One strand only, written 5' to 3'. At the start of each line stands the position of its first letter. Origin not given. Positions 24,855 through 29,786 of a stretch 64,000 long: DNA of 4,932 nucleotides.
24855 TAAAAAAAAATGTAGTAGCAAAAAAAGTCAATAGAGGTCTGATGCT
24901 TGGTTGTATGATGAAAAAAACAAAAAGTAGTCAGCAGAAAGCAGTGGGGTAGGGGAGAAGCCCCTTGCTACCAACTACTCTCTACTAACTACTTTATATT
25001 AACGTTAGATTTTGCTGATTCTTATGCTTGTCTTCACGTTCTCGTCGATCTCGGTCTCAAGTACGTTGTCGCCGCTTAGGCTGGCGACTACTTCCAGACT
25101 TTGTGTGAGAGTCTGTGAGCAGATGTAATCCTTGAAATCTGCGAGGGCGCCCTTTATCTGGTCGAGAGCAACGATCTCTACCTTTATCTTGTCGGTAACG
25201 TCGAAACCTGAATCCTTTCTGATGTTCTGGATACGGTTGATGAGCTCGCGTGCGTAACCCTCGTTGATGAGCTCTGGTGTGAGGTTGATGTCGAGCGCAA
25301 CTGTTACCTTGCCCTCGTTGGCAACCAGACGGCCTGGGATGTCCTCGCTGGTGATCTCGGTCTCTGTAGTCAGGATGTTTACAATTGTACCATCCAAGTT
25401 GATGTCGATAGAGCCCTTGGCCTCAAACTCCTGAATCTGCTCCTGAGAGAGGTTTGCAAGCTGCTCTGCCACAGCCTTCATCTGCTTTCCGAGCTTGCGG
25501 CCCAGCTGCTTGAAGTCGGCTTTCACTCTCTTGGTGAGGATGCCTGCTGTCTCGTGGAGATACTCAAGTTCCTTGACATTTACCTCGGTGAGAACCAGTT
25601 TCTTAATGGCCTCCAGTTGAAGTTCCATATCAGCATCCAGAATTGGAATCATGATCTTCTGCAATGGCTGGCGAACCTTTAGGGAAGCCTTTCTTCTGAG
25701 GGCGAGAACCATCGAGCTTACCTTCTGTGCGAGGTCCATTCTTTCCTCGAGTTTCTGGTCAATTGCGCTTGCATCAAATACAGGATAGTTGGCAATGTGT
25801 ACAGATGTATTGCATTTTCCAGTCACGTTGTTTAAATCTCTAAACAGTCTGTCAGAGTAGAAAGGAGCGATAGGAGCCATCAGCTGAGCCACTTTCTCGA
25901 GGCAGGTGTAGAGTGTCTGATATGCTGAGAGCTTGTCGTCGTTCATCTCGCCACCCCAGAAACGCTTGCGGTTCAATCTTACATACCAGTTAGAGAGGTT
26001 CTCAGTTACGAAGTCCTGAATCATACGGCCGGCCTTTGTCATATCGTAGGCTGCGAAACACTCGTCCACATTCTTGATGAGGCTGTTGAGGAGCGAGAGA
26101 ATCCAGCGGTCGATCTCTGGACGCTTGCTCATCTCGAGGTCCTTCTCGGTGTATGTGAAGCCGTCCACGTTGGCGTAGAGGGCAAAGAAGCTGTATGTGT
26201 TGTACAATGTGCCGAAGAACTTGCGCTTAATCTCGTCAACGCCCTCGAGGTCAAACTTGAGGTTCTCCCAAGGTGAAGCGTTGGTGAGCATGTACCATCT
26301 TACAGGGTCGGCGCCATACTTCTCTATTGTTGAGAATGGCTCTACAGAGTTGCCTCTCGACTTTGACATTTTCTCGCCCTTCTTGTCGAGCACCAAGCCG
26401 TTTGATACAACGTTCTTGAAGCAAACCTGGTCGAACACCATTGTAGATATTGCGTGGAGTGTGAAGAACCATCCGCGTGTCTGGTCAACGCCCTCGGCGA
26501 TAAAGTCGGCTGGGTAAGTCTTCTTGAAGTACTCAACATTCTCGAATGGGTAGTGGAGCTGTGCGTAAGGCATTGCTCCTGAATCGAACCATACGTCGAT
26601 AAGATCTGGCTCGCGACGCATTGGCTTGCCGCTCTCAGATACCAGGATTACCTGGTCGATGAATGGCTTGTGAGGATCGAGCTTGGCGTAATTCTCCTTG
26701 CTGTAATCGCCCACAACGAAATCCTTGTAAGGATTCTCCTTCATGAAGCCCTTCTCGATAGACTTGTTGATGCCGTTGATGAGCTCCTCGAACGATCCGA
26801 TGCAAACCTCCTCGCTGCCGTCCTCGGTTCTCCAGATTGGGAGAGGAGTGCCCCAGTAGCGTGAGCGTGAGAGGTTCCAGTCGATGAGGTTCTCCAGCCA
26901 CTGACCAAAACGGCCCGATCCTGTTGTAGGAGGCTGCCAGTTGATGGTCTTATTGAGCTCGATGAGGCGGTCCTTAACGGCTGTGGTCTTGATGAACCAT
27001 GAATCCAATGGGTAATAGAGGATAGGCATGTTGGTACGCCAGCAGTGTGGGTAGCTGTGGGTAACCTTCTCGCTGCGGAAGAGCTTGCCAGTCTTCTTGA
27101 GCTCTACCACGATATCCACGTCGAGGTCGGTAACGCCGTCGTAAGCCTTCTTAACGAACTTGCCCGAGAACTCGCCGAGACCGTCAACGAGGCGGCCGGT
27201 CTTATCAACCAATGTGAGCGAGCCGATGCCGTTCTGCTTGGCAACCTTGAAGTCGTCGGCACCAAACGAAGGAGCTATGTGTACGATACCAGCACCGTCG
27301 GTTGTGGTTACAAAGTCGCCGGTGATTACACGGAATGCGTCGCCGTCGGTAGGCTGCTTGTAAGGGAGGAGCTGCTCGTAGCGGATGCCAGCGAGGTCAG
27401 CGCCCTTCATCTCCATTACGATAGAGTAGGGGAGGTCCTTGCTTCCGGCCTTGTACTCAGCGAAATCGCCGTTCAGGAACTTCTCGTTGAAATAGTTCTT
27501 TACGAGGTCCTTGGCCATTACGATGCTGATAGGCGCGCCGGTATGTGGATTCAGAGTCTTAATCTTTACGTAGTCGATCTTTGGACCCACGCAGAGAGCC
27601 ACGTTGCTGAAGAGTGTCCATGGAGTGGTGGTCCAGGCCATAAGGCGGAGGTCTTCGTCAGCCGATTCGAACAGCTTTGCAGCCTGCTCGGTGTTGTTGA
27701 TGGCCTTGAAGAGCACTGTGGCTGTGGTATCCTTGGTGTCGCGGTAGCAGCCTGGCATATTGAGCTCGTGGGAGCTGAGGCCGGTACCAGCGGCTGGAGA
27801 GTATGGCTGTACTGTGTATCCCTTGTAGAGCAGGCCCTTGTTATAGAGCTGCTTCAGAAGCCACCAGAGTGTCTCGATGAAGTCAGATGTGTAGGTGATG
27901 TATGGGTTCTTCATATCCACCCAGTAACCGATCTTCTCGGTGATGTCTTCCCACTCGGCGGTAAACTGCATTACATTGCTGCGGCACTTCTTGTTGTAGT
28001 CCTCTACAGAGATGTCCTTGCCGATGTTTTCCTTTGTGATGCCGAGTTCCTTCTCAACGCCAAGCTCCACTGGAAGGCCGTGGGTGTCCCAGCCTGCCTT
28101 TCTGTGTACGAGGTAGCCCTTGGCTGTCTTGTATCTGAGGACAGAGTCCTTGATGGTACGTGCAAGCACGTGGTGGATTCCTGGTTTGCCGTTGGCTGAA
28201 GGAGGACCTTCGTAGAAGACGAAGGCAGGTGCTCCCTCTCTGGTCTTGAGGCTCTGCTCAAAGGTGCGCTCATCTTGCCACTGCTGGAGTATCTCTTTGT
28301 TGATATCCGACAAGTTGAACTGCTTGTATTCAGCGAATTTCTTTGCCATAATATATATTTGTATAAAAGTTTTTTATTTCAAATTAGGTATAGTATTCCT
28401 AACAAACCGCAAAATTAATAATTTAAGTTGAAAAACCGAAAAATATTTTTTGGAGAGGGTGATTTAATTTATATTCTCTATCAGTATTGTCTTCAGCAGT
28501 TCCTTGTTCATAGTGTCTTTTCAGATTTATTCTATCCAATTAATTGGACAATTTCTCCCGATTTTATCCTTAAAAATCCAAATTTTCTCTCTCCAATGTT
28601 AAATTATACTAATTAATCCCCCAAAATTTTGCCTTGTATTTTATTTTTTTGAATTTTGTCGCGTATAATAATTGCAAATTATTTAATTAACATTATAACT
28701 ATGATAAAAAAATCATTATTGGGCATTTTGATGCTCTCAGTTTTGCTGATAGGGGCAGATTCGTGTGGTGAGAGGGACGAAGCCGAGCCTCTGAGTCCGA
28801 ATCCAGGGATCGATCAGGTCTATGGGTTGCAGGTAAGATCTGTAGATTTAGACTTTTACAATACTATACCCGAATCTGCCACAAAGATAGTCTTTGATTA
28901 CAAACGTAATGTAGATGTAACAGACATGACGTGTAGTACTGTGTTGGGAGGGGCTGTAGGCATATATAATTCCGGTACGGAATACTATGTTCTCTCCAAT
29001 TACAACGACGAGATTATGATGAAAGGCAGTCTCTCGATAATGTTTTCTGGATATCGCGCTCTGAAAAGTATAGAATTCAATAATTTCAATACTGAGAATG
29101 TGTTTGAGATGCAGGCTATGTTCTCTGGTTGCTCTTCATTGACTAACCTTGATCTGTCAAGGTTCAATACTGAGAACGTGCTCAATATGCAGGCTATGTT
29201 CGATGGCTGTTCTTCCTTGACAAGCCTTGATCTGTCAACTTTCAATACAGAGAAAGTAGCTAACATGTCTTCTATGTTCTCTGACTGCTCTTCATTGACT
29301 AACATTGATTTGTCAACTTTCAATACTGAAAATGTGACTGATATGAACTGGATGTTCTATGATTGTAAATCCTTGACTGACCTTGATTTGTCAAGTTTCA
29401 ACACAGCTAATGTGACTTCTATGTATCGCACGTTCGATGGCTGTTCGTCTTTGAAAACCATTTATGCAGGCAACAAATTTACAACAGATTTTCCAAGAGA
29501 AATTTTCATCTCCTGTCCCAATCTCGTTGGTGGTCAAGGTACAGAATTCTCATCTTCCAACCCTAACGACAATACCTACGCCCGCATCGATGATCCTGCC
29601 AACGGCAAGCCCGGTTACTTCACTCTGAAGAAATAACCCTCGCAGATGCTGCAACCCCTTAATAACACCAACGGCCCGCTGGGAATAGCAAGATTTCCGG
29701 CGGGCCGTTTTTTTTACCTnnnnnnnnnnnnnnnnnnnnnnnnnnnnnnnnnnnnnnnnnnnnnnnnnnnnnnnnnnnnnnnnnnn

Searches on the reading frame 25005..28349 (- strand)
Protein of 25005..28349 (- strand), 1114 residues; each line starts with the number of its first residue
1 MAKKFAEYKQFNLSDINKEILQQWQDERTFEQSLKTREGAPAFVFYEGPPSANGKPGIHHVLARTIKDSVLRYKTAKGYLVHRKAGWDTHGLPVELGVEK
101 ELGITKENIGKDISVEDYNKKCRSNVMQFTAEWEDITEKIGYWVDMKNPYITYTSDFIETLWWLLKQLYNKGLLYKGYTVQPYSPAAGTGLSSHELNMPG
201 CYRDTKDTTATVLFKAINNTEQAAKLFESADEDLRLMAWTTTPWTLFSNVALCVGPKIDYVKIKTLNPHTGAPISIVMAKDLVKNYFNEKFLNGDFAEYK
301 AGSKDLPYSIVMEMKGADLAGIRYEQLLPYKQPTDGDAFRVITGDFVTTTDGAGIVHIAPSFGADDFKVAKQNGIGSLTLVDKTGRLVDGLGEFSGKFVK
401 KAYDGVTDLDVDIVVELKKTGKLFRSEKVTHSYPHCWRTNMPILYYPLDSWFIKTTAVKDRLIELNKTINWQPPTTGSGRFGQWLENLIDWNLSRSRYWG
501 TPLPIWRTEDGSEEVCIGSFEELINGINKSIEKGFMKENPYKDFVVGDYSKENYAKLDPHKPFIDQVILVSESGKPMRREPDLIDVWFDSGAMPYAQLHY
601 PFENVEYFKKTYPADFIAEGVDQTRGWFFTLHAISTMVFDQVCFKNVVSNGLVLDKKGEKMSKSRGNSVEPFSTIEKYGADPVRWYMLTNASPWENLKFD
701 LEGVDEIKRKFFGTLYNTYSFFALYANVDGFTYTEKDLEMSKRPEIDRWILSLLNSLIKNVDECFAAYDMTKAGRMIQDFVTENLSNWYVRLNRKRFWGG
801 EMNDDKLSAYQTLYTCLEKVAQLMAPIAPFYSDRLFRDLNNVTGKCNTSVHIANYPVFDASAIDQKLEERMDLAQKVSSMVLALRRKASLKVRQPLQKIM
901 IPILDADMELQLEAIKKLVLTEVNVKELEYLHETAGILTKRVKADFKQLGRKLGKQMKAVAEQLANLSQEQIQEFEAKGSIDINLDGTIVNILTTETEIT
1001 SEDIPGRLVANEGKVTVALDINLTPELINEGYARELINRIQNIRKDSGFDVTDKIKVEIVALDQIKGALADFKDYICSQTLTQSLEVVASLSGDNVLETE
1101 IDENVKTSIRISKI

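Call 61: search_protein_families(library=pfam, proteins=[window:25005-28349:-], max_evalue=0.0001)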
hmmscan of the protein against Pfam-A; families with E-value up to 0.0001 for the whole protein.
window:25005-28349:- (1114 aa): 4 families
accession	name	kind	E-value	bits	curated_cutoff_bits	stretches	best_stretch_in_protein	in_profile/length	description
PF00133.28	tRNA-synt_1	-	5.3e-117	391.5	22.7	1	20-699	2-413/414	tRNA synthetases class I (I, L, M and V)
PF19302.4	DUF5915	-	6e-52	176.5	27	1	917-1112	2-193/195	Domain of unknown function (DUF5915)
PF08264.19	Anticodon_1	-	7.2e-33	114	25.1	1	747-898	1-146/148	Anticodon-binding domain of tRNA ligase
PF09334.17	tRNA-synt_1g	-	7.8e-15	55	20.1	1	643-704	311-371/391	tRNA synthetases class I (M)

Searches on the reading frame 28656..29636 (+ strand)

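Call 61: search_protein_families(library=pfam, proteins=[window:28656-29636:+], max_evalue=0.0001)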
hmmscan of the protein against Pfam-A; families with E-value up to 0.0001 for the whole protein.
window:28656-29636:+ (326 aa): 3 families
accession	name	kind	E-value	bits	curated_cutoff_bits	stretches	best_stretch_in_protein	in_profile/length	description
PF03382.20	DUF285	-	4.4e-35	120.5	25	2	125-215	2-89/120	Mycoplasma protein of unknown function, DUF285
PF13855.12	LRR_8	-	1.5e-07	31.5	27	0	153-194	18-57/61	Leucine rich repeat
PF23952.1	LRR_EndoS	-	1.5e-05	25.6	27.9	0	181-246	51-114/116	Endo-beta-N-acetylglucosaminidase EndoS LRR domain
